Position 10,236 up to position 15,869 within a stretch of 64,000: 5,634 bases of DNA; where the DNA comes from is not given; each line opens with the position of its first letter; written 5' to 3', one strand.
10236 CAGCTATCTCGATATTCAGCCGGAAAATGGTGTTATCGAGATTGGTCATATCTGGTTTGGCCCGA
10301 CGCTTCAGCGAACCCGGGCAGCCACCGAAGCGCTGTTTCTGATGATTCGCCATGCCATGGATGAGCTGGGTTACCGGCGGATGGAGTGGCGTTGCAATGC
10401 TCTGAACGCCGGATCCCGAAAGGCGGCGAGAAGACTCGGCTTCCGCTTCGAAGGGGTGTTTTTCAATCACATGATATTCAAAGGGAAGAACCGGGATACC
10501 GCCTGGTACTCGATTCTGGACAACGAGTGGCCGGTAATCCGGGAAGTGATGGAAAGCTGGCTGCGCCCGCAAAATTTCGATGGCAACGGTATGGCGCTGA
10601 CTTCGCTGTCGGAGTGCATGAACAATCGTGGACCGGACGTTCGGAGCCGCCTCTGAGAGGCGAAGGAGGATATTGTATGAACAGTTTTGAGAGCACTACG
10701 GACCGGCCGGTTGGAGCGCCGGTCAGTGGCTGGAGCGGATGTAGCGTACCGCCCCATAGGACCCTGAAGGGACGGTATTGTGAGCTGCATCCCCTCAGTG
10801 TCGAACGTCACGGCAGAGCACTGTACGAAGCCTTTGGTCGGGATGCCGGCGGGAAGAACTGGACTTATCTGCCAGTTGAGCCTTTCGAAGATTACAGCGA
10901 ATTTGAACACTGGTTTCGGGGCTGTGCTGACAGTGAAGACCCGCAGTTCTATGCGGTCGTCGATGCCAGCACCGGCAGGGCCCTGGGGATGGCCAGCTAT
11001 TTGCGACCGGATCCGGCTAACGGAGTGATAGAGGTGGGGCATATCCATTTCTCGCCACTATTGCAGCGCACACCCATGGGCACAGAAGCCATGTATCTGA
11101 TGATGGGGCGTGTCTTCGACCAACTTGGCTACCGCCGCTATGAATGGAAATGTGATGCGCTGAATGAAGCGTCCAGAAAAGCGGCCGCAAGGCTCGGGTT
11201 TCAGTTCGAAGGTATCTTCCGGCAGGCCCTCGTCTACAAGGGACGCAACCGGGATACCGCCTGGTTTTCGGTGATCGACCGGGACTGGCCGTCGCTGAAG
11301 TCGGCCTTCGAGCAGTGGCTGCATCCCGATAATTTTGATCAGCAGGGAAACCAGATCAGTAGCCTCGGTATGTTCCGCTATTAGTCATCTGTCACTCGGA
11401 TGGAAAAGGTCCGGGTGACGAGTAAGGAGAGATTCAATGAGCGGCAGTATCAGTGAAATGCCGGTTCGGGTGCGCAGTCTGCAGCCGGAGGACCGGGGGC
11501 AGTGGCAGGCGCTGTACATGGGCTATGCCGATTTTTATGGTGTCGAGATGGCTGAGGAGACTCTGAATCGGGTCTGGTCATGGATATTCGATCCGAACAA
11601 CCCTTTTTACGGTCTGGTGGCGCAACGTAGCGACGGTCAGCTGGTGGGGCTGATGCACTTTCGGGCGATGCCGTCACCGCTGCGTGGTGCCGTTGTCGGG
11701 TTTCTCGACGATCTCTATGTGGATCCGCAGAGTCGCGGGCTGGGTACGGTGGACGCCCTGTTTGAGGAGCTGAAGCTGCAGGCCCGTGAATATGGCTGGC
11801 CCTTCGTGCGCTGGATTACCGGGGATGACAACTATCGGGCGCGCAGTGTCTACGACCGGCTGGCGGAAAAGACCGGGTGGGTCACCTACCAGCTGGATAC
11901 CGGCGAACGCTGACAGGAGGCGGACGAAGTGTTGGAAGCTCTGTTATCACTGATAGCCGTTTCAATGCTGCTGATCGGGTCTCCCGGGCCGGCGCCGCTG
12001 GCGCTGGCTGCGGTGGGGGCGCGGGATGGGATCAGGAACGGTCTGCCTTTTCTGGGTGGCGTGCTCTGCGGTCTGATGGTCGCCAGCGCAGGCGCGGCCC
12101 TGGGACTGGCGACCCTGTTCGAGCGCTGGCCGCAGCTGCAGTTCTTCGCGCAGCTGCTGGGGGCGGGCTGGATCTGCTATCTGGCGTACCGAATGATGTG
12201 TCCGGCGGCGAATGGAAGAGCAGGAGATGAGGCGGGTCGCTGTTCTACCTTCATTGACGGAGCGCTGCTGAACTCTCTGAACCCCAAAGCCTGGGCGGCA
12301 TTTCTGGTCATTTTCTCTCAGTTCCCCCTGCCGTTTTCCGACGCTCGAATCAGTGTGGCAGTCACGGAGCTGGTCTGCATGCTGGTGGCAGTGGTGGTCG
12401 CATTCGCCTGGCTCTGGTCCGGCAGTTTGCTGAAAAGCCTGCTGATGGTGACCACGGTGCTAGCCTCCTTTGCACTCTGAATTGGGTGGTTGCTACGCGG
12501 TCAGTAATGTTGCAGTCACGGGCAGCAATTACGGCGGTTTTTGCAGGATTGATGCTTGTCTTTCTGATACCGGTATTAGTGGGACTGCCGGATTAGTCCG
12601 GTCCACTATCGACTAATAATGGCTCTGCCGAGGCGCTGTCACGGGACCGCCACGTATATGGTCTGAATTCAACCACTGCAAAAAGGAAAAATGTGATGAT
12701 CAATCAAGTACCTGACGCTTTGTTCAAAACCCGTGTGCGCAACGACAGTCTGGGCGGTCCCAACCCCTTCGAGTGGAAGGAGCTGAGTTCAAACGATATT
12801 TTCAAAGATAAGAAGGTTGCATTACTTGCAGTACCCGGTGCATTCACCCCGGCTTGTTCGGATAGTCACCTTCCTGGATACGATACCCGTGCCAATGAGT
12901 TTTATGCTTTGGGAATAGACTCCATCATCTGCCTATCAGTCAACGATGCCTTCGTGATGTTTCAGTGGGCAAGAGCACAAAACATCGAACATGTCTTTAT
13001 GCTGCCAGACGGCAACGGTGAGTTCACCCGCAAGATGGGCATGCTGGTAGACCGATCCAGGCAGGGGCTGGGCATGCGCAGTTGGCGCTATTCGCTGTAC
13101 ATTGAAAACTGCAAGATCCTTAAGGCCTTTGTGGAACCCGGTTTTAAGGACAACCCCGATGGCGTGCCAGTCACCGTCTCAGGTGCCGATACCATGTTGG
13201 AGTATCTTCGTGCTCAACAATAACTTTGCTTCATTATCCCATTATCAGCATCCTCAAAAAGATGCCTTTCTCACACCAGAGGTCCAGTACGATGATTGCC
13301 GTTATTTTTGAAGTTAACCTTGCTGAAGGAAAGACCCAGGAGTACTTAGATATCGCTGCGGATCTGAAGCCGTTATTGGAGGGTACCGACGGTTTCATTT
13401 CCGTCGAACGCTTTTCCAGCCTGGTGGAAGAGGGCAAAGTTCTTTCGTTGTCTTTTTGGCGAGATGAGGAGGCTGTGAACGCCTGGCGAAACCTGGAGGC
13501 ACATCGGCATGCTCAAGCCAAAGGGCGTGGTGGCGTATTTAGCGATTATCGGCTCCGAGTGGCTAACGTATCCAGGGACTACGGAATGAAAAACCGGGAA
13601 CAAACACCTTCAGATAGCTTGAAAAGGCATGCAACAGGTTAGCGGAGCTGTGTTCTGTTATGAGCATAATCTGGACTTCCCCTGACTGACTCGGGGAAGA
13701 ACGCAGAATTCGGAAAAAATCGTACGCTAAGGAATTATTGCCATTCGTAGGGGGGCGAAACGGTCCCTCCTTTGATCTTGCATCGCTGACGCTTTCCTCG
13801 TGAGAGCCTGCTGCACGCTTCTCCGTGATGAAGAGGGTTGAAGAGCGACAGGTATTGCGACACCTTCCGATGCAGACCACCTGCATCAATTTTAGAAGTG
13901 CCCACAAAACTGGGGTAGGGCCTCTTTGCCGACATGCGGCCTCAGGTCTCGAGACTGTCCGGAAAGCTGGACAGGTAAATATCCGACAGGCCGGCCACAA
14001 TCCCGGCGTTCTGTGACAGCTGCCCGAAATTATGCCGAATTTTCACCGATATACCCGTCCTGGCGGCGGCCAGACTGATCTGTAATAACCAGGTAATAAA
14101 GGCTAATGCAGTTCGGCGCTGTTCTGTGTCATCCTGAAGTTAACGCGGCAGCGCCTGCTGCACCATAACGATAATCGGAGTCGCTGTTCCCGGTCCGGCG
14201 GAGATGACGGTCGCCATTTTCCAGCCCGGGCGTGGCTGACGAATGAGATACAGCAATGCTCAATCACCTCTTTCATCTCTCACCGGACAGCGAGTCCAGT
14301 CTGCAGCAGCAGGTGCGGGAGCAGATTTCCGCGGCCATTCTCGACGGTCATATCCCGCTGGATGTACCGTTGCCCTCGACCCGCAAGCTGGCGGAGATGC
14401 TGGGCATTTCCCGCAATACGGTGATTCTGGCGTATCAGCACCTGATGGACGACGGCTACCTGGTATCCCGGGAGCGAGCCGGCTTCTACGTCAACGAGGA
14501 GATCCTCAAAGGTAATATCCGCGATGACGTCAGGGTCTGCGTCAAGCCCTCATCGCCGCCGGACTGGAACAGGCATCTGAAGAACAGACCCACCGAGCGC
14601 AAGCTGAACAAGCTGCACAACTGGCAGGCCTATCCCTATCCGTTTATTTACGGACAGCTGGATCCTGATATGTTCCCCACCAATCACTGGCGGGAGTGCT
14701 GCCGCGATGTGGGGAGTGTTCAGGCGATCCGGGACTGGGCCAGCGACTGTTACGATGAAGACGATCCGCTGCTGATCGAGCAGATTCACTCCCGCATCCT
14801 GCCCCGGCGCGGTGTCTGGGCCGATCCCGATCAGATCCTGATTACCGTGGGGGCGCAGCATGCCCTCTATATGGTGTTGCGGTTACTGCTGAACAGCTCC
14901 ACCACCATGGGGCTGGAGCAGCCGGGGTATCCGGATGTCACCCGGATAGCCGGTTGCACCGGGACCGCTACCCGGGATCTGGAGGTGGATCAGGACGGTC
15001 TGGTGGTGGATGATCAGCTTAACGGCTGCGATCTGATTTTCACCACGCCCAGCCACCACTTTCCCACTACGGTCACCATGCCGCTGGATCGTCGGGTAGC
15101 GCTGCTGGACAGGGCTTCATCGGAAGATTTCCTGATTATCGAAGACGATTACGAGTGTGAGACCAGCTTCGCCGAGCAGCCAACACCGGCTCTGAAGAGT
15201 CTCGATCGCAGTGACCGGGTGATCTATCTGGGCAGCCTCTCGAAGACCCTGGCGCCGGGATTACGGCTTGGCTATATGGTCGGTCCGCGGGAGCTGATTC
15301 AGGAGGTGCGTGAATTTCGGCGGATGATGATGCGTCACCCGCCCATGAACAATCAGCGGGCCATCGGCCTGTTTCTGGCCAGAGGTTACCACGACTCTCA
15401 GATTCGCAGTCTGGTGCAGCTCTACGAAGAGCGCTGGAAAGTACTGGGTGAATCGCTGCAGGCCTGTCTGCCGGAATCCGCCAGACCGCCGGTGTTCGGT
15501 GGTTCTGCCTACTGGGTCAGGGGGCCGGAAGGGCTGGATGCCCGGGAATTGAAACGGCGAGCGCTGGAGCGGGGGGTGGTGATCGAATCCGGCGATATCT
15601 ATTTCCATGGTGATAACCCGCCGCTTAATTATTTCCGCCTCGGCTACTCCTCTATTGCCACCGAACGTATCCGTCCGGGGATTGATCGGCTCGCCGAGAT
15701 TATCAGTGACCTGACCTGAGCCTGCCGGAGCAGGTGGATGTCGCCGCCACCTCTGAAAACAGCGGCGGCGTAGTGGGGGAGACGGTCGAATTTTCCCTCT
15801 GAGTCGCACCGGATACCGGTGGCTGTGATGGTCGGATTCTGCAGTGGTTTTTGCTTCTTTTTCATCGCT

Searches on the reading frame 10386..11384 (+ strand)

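Call 17: search_protein_families(library=pfam, proteins=[window:10386-11384:+], max_evalue=0.001)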
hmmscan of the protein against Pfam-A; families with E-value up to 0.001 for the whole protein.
window:10386-11384:+ (332 aa): 2 families
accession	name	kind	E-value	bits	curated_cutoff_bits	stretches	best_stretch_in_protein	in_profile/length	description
PF13302.13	Acetyltransf_3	-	8.1e-13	49.7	25.4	1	161-273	27-138/138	Acetyltransferase (GNAT) domain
PF00583.31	Acetyltransf_1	-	6.9e-09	36.4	20.7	1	163-272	14-116/116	Acetyltransferase (GNAT) family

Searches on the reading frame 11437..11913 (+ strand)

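Call 16: search_protein_families(library=pfam, proteins=[window:11437-11913:+], max_evalue=0.001)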
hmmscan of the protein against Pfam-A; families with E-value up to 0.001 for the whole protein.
window:11437-11913:+ (158 aa): 2 families
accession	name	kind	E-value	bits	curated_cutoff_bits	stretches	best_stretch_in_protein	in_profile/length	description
PF00583.31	Acetyltransf_1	-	2e-09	38.2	20.7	1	24-142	2-114/116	Acetyltransferase (GNAT) family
PF13508.13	Acetyltransf_7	-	0.00035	21.3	27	1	61-141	7-79/84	Acetyltransferase (GNAT) domain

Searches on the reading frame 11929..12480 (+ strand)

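Call 16: search_protein_families(library=pfam, proteins=[window:11929-12480:+], max_evalue=0.001)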
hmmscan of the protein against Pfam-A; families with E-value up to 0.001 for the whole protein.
window:11929-12480:+ (183 aa): 1 family
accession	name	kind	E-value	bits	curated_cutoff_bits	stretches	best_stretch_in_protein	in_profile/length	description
PF01810.24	LysE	-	1.8e-13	50.9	25.6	1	16-171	4-160/193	LysE type translocator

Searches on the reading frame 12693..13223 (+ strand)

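Call 16: search_protein_families(library=pfam, proteins=[window:12693-13223:+], max_evalue=0.001)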
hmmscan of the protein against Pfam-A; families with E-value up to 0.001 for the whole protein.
window:12693-13223:+ (176 aa): 2 families
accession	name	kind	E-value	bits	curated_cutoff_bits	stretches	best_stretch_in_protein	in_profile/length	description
PF08534.16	Redoxin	-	3e-23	82.7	26.6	1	30-151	20-137/148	Redoxin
PF00578.27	AhpC-TSA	-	6.2e-09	36.3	26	1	27-126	14-107/124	AhpC/TSA family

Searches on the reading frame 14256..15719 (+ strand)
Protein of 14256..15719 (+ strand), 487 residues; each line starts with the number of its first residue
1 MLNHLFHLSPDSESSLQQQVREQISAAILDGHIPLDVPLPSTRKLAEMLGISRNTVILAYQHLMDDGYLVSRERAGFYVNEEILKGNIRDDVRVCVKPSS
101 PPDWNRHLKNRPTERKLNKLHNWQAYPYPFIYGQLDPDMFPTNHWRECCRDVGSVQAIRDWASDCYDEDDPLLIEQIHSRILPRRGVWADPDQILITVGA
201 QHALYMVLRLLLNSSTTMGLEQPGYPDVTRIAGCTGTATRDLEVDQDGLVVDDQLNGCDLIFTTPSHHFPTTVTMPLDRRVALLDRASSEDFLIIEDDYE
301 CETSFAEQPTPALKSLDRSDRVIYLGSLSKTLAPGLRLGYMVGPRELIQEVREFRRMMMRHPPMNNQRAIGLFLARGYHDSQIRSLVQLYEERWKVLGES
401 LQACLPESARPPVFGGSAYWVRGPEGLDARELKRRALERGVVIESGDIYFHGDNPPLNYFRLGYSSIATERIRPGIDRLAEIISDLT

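Call 16: search_protein_families(library=pfam, proteins=[window:14256-15719:+], max_evalue=0.001)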
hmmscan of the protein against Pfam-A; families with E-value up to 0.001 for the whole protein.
window:14256-15719:+ (487 aa): 2 families
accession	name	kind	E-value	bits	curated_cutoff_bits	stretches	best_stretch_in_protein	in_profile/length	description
PF00392.27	GntR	-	1.1e-12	47.8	27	1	16-79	1-64/64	Bacterial regulatory proteins, gntR family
PF00155.27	Aminotran_1_2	-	1.9e-11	44.2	19.7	1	185-465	59-347/361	Aminotransferase class I and II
